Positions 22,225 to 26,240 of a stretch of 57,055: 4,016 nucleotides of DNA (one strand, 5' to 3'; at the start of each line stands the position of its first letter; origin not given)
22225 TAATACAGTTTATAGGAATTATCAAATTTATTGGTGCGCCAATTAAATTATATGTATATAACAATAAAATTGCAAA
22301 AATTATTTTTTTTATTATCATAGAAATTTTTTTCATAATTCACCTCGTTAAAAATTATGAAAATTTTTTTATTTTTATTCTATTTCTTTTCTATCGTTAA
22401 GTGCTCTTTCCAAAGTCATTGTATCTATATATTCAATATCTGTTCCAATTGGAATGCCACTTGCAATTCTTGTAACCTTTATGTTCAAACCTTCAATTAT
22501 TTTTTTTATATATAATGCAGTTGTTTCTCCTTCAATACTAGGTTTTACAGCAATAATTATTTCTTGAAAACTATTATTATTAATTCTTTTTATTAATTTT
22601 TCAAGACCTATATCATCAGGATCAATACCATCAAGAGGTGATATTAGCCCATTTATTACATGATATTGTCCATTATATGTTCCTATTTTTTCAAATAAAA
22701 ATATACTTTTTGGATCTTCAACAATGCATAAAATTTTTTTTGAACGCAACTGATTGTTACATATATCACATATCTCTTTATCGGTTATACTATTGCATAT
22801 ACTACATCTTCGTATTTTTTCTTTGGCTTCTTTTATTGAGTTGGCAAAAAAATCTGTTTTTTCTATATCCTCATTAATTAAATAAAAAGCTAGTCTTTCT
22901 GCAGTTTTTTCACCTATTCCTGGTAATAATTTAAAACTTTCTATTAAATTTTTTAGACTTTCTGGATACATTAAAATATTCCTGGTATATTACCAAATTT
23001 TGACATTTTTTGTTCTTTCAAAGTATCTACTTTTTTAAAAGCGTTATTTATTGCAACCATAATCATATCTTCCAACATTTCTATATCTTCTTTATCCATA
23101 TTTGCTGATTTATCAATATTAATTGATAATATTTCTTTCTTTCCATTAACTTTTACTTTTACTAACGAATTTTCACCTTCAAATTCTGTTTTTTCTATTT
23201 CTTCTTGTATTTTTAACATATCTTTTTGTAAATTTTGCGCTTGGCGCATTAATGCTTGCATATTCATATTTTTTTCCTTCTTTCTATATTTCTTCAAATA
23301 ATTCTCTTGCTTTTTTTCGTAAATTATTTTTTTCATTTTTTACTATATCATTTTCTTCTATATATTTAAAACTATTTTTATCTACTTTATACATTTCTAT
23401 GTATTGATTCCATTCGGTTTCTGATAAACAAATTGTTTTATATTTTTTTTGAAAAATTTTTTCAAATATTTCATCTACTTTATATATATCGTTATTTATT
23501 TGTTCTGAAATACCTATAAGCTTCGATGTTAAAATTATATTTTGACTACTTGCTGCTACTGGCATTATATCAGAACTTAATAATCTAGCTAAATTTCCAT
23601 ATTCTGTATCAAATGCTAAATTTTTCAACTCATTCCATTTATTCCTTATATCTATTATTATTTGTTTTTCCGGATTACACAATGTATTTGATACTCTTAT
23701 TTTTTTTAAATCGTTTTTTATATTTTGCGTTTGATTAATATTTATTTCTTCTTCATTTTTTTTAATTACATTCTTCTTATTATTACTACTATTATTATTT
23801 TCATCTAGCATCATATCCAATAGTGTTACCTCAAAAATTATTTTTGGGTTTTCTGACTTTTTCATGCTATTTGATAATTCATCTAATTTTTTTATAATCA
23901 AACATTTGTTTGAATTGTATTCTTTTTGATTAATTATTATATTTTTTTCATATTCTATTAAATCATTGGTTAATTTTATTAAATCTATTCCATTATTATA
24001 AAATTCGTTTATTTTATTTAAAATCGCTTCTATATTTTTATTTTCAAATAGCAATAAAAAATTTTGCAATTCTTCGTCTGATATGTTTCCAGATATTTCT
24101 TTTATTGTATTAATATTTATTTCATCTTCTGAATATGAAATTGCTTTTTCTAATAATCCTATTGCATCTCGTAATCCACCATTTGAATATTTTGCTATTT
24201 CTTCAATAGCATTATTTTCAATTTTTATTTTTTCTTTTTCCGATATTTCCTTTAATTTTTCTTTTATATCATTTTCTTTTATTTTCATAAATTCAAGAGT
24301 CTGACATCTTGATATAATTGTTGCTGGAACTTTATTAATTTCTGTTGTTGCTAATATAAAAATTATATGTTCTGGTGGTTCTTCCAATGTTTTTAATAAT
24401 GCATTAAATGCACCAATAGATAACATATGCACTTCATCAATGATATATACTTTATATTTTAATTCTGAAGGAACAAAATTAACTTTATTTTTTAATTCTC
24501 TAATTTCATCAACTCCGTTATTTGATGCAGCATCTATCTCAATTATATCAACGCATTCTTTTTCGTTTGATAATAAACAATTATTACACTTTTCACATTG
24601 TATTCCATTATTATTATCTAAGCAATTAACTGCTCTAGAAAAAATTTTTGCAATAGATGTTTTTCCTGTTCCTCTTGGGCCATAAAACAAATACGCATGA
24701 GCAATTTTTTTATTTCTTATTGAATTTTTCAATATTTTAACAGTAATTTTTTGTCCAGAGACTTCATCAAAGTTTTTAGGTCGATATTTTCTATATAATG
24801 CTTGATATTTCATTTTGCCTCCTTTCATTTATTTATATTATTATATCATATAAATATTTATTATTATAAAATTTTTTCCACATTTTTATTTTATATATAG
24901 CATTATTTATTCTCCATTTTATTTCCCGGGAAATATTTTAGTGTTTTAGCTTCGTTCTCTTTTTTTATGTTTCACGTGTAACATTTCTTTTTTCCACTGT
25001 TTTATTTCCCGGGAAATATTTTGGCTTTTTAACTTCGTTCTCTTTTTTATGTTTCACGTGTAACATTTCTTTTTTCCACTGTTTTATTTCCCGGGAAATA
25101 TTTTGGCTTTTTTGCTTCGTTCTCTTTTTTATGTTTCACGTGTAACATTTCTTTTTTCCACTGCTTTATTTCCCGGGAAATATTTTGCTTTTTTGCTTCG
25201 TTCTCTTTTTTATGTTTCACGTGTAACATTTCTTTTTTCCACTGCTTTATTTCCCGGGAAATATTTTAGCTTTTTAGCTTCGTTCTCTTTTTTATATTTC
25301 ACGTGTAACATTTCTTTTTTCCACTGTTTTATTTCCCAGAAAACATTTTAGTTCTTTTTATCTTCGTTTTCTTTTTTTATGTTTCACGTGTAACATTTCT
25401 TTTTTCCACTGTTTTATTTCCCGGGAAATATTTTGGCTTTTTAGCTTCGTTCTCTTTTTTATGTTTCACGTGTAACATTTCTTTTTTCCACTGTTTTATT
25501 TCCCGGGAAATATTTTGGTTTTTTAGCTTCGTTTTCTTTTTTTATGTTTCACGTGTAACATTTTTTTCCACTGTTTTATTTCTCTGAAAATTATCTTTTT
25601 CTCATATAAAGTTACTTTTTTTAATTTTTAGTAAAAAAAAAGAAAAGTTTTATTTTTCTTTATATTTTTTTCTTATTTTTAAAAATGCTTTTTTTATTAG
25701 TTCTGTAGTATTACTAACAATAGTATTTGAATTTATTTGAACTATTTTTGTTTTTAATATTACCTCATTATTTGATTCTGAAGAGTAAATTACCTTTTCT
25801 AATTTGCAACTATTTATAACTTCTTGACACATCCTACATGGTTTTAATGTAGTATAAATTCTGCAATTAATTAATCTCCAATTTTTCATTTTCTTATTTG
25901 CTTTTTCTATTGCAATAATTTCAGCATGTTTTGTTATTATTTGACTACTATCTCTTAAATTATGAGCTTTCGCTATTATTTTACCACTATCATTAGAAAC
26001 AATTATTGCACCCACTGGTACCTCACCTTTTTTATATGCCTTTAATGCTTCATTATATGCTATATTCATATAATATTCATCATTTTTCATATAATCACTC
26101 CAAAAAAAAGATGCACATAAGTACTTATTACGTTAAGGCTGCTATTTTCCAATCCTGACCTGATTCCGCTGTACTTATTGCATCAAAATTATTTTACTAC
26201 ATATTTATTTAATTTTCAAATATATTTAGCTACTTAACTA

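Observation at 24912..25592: Tandem 82-bp array strictly alternating consensus parS (ParB) and NBS (Noc) sites: a sopC-like composite centromere beside oriC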

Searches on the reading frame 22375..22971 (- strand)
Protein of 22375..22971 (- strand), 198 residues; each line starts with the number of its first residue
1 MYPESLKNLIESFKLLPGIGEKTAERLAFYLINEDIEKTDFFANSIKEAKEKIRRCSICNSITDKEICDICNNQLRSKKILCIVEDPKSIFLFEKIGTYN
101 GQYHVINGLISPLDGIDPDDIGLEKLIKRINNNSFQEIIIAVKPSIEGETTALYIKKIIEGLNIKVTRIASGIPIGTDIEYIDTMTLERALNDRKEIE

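Call 8: search_protein_families(library=pfam, proteins=[window:22375-22971:-])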
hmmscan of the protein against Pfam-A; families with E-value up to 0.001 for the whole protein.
window:22375-22971:- (198 aa): 5 families
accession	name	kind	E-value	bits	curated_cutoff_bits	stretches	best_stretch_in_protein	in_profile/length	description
PF13662.12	Toprim_4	-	7e-20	71.5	25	1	80-170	2-85/85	Toprim domain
PF21176.3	RecR_HhH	-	4.4e-13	49.2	27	1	7-49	2-44/45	RecR, helix-hairpin-helix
PF21175.2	RecR_C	-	1.2e-09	37.9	22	1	172-195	1-24/24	RecR, C-terminal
PF01751.28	Toprim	-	9.8e-07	29.3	23.1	1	81-168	2-95/96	Toprim domain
PF02132.21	RecR_ZnF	-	7.6e-06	26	22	1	53-73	1-21/21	RecR, Cys4-zinc finger domain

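Call 9: search_protein_families(library=ncbifam, proteins=[window:22375-22971:-])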
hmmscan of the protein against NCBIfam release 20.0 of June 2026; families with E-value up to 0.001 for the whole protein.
window:22375-22971:- (198 aa): 1 family
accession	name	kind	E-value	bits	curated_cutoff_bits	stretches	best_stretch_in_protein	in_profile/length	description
TIGR00615.1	recR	equivalog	8.9e-76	253.7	162.55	1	1-195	2-196/196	recombination mediator RecR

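Call 65: find_encoding_contigs(protein=window:22375-22971:-, flank=5000, max_places=10)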
Protein window:22375-22971:- (198 aa): 15 contigs read that carry it; 10 places shown.
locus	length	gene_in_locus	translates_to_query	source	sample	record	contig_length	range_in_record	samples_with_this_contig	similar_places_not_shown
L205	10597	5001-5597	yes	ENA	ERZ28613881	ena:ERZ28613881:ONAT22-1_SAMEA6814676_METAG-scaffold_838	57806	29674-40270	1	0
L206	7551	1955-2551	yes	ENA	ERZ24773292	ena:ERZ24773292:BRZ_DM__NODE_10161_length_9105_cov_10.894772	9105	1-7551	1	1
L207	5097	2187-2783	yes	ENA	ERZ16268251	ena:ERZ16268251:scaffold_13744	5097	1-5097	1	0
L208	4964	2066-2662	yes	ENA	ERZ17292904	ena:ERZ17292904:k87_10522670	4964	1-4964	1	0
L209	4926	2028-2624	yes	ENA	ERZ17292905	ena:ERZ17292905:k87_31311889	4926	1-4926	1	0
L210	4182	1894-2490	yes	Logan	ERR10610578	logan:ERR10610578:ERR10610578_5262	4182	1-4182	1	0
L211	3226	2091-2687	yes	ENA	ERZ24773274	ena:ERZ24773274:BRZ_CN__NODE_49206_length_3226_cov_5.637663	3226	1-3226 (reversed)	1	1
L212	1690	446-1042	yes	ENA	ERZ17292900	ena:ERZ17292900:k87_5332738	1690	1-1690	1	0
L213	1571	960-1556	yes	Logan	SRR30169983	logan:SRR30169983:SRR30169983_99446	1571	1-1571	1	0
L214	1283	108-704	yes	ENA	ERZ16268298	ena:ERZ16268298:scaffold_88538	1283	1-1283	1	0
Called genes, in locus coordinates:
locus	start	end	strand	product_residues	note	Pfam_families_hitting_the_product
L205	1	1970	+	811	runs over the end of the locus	PF00521:DNA_topoisoIV, PF03989:DNA_gyraseA_C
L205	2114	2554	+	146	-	PF00383:dCMP_cyt_deam_1, PF14437:MafB19-deam, PF14439:Bd3614-deam (weak)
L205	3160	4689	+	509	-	PF05496:RuvB_N (faint), PF13177:DNA_pol3_delta2, PF00004:AAA, PF21960:RCF1-5-like_lid, PF22608:DNAX_ATPase_lid, PF25361:AAA_lid_RFC1 (weak)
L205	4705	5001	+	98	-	PF02575:YbaB_DNA_bd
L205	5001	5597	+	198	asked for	PF21176:RecR_HhH, PF02132:RecR_ZnF (weak), PF01751:Toprim (weak), PF13662:Toprim_4, PF21175:RecR_C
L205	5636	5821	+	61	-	PF07441:BofA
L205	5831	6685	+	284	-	PF13177:DNA_pol3_delta2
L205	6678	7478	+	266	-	PF04468:PSP1, PF28472:PSP1_3rd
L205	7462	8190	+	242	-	PF03602:Cons_hypoth95 (weak), PF05175:MTS, PF02384:N6_Mtase, PF02475:TRM5-TYW2_MTfase (faint), PF13847:Methyltransf_31, PF13649:Methyltransf_25, PF01170:UPF0020 (weak), PF07669:Eco57I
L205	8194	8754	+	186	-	PF01195:Pept_tRNA_hydro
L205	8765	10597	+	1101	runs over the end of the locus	PF17757:UvrB_inter, PF02559:CarD_TRCF_RID, PF00270:DEAD, PF00271:Helicase_C, PF03461:TRCF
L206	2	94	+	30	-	?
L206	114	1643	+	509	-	PF05496:RuvB_N (faint), PF13177:DNA_pol3_delta2, PF00004:AAA, PF21960:RCF1-5-like_lid, PF22608:DNAX_ATPase_lid, PF25361:AAA_lid_RFC1 (weak)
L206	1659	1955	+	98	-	PF02575:YbaB_DNA_bd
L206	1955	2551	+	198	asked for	PF21176:RecR_HhH, PF02132:RecR_ZnF (weak), PF01751:Toprim (weak), PF13662:Toprim_4, PF21175:RecR_C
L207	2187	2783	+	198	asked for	PF21176:RecR_HhH, PF02132:RecR_ZnF (weak), PF01751:Toprim (weak), PF13662:Toprim_4, PF21175:RecR_C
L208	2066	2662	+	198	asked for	PF21176:RecR_HhH, PF02132:RecR_ZnF (weak), PF01751:Toprim (weak), PF13662:Toprim_4, PF21175:RecR_C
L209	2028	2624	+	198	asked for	PF21176:RecR_HhH, PF02132:RecR_ZnF (weak), PF01751:Toprim (weak), PF13662:Toprim_4, PF21175:RecR_C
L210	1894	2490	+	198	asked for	PF21176:RecR_HhH, PF02132:RecR_ZnF (weak), PF01751:Toprim (weak), PF13662:Toprim_4, PF21175:RecR_C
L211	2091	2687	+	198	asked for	PF21176:RecR_HhH, PF02132:RecR_ZnF (weak), PF01751:Toprim (weak), PF13662:Toprim_4, PF21175:RecR_C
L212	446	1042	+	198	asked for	PF21176:RecR_HhH, PF02132:RecR_ZnF (weak), PF01751:Toprim (weak), PF13662:Toprim_4, PF21175:RecR_C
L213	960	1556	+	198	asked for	PF21176:RecR_HhH, PF02132:RecR_ZnF (weak), PF01751:Toprim (weak), PF13662:Toprim_4, PF21175:RecR_C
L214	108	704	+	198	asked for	PF21176:RecR_HhH, PF02132:RecR_ZnF (weak), PF01751:Toprim (weak), PF13662:Toprim_4, PF21175:RecR_C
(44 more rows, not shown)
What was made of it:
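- Tried and rejected: RecR was used instead (call 65).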

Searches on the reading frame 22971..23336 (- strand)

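Call 8: search_protein_families(library=pfam, proteins=[window:22971-23336:-])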
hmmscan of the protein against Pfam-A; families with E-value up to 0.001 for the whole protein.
window:22971-23336:- (121 aa): 1 family
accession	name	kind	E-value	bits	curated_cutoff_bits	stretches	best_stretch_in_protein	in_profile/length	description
PF02575.21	YbaB_DNA_bd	-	1.1e-26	93.3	25.5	1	30-114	1-86/91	YbaB/EbfC DNA-binding family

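Call 9: search_protein_families(library=ncbifam, proteins=[window:22971-23336:-])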
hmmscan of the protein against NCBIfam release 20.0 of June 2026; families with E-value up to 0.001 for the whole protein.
window:22971-23336:- (121 aa): 2 families
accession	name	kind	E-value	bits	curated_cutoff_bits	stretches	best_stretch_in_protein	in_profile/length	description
TIGR00103.1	DNA_YbaB_EbfC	equivalog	1.5e-22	79.6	49.45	1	23-119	6-103/104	YbaB/EbfC family nucleoid-associated protein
NF011218.0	PRK14625.1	equivalog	2.9e-10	40.5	151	1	25-112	3-91/109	hypothetical protein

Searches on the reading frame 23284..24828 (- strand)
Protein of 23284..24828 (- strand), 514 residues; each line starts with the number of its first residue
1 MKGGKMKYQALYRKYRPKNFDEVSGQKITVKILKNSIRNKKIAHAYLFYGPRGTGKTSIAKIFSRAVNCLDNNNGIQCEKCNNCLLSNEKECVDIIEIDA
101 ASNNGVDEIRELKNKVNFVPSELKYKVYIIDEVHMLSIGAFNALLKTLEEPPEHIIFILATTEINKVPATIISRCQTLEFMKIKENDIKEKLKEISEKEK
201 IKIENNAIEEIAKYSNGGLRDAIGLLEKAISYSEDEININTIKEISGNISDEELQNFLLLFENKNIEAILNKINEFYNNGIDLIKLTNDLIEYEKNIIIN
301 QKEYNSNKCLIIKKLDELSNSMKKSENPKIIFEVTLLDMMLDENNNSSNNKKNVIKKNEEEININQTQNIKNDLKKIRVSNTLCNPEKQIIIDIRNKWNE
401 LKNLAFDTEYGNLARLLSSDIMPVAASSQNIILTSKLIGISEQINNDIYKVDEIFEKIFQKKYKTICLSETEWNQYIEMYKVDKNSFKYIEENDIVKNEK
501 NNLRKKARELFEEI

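Call 8: search_protein_families(library=pfam, proteins=[window:23284-24828:-])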
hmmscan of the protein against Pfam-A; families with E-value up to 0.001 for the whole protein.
window:23284-24828:- (514 aa): 12 families
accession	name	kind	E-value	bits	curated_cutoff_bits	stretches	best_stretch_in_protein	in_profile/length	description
PF13177.12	DNA_pol3_delta2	-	1.6e-45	155.4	27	1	26-183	2-160/161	DNA polymerase III, delta subunit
PF00004.35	AAA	-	4.6e-12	47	21.2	1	46-178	1-126/131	ATPase family associated with various cellular activities (AAA)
PF22608.2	DNAX_ATPase_lid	-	9.8e-11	41.7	27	1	188-234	2-48/49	DNA polymerase III clamp loader subunit, ATPase lid domain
PF21960.2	RCF1-5-like_lid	-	4.8e-08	33.3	27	1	191-227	2-39/43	RCF1/5-like, AAA+ ATPase lid domain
PF25361.1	AAA_lid_RFC1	-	2.6e-06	27.3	34.9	1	186-243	2-58/59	RFC1-like, AAA+ ATPase lid domain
PF05496.18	RuvB_N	-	1.5e-05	25.2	27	1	16-69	2-59/159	Holliday junction DNA helicase RuvB P-loop domain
PF06068.19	TIP49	-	6.8e-05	22.6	23.8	0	122-162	272-311/347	TIP49 P-loop domain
PF07728.20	AAA_5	-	9e-05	22.9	22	1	47-152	3-94/139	AAA domain (dynein-related subfamily)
PF16193.11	AAA_assoc_2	-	0.00016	22.3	34.3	1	198-253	2-54/81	AAA C-terminal domain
PF13479.12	AAA_24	-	0.00029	21.2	27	0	46-136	5-76/195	AAA domain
PF13401.12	AAA_22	-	0.00032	21.4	27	0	46-161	8-122/130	AAA domain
PF12169.13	DNA_pol3_gamma3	-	0.00053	20.2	24.4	0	240-299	4-63/143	DNA polymerase III subunits gamma and tau domain III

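Call 9: search_protein_families(library=ncbifam, proteins=[window:23284-24828:-])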
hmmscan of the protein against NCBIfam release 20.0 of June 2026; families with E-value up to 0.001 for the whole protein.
window:23284-24828:- (514 aa): 77 families (the best 25 are shown)
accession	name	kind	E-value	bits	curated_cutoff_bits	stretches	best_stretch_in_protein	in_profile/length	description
NF004046.1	PRK05563.1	equivalog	4e-143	478.3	400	2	7-305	1-299/567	DNA polymerase III subunit gamma/tau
TIGR02397.1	dnaX_nterm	equivalog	8e-126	420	250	1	8-351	1-344/355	DNA polymerase III subunit gamma/tau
NF011512.0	PRK14950.1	equivalog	3.2e-116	389.8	593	1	6-301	1-297/585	DNA polymerase III subunits gamma and tau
NF004549.0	PRK05896.1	equivalog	3.5e-116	389.4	578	1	7-502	2-465/642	DNA polymerase III subunits gamma and tau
NF011510.0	PRK14948.1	equivalog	5.4e-111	372.3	593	1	6-305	3-303/640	DNA polymerase III subunit gamma/tau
NF011523.0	PRK14962.1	equivalog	6.7e-107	358.2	576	1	9-470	2-452/474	DNA polymerase III subunits gamma and tau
NF011514.0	PRK14953.1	equivalog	4.3e-103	345.8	536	1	6-332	1-344/488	DNA polymerase III subunits gamma and tau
NF005942.0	PRK07994.1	equivalog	2.4e-99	334.1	613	1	6-320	1-317/655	DNA polymerase III subunit gamma/tau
NF011526.0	PRK14965.1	equivalog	5.8e-98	329.2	670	1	6-322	1-319/578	DNA polymerase III subunits gamma and tau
NF004962.0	PRK06305.1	equivalog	1.3e-96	324.7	559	1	7-335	3-344/465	DNA polymerase III subunits gamma and tau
NF006280.0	PRK08451.1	equivalog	1.5e-96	324.3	572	1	9-508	2-492/535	DNA polymerase III subunit gamma/tau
NF006585.0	PRK09111.1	equivalog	6.6e-96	322.3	604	1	6-297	25-321/616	DNA polymerase III subunit gamma/tau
NF005173.0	PRK06647.1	equivalog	3.1e-94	316.8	623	1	6-413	1-402/568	DNA polymerase III subunits gamma and tau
NF011531.0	PRK14971.1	equivalog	1.4e-89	301.6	685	1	12-352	8-349/614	DNA polymerase III subunit gamma/tau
NF011522.0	PRK14961.1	equivalog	1.1e-82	277.8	562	1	6-317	1-319/363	DNA polymerase III subunits gamma and tau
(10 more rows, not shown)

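Call 52: find_related_loci(query=A2, collection=metagenome_contigs, flank=6000)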
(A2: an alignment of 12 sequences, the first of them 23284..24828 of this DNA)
Query A2 (514 aa) in metagenome_contigs; peptide patterns used: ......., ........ (x = any residue, [..] = any of these).
600 stretches matched a pattern (row limit reached: there are more); 595 encode a relative of the query (tblastn E <= 1e-3); the best 80 are kept; 80 distinct loci.
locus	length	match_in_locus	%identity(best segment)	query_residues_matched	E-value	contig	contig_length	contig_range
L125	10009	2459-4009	59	6-513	0e+0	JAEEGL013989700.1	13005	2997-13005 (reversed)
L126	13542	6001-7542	44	2-473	5e-118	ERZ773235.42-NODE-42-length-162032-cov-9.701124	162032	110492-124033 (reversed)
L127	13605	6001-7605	42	8-498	3e-113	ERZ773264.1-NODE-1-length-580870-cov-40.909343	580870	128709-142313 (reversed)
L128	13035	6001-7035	52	3-340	6e-110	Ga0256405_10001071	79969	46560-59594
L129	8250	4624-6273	36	6-500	7e-102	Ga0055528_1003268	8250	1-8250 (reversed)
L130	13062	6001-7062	47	6-339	8e-101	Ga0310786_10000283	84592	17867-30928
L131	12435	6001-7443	37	5-434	6e-101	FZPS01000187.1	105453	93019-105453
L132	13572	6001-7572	39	3-493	1e-100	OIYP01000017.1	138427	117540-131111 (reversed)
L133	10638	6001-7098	43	6-348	7e-98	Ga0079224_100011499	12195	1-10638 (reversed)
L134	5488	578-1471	51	2-299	1e-97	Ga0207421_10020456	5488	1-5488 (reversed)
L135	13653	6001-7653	38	6-512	3e-96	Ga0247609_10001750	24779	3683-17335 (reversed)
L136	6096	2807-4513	34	2-513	2e-96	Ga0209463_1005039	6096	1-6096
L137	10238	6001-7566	35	3-510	6e-94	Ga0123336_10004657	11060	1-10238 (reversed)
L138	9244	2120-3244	41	2-376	2e-93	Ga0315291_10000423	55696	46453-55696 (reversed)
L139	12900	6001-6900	48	3-301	3e-93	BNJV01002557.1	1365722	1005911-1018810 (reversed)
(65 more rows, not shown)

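Call 63: find_encoding_contigs(protein=window:23284-24828:-, flank=4000, max_places=10)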
Protein window:23284-24828:- (514 aa): no gene with exactly this product is on record in the collection.
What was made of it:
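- Tried and rejected: An exact-protein look-up of the 514-aa DnaX found nothing, because gene callers use a 509-aa start (call 63).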

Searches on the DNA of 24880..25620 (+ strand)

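Call 48: search_dna_similar(query=window:24880-25620:+, collection=plasmids, mode=distant, max_rows=10)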
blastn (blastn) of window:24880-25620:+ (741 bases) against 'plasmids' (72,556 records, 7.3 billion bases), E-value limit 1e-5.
No match.

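Call 49: search_dna_similar(query=window:24880-25620:+, collection=phages, mode=distant, max_rows=10)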
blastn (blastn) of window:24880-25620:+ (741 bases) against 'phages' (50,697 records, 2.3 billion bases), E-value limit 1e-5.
No match.

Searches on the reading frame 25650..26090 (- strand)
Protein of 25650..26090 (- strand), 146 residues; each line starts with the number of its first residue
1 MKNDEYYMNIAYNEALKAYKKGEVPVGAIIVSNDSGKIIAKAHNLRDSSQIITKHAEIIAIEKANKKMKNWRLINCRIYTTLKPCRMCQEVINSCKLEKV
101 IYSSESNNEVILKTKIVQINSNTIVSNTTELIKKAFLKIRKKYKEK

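Call 8: search_protein_families(library=pfam, proteins=[window:25650-26090:-])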
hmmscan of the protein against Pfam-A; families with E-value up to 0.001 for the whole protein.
window:25650-26090:- (146 aa): 3 families
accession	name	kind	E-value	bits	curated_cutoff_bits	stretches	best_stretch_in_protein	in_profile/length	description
PF00383.29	dCMP_cyt_deam_1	-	4.4e-27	94.4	25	1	1-103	1-101/102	Cytidine and deoxycytidylate deaminase zinc-binding region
PF14437.12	MafB19-deam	-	6.2e-26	91.4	27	1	3-140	2-142/142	MafB19-like deaminase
PF14439.12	Bd3614-deam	-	3e-07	30.8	38.5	1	26-118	10-104/113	Bd3614-like deaminase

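Call 9: search_protein_families(library=ncbifam, proteins=[window:25650-26090:-])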
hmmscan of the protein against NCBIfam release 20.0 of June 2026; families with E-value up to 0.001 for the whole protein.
window:25650-26090:- (146 aa): 5 families
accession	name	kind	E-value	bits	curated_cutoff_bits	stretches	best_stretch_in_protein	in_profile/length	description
NF008113.2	PRK10860.1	equivalog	1.4e-23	83.5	150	1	3-106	6-107/165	tRNA adenosine(34) deaminase TadA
TIGR00326.1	eubact_ribD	equivalog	1.5e-07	31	156.35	1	8-143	1-132/343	bifunctional diaminohydroxyphosphoribosylaminopyrimidine deaminase/5-amino-6-(5-phosphoribosylamino)uracil reductase RibD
NF041025.1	antiphage_deaminase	equivalog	0.00013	21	400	0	55-102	339-385/437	anti-phage dCTP deaminase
TIGR01354.1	cyt_deam_tetra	equivalog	0.00043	20.6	113.65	1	22-110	19-108/126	cytidine deaminase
TIGR02571.1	ComEB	equivalog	0.0006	19.8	219.45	0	39-110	53-122/151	ComE operon protein 2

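Call 10: find_encoding_contigs(protein=window:25650-26090:-, flank=6000, max_places=10)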
Protein window:25650-26090:- (146 aa): 2 contigs read that carry it; 2 places shown.
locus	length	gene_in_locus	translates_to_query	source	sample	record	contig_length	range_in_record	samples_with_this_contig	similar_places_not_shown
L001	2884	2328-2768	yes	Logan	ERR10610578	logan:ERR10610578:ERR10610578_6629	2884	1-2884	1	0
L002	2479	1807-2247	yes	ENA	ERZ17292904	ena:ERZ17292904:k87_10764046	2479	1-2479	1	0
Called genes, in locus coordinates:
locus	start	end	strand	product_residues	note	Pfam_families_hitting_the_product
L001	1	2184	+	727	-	?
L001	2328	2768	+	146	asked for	PF00383:dCMP_cyt_deam_1, PF14437:MafB19-deam, PF14439:Bd3614-deam (weak)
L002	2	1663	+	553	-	?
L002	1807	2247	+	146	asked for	PF00383:dCMP_cyt_deam_1, PF14437:MafB19-deam, PF14439:Bd3614-deam (weak)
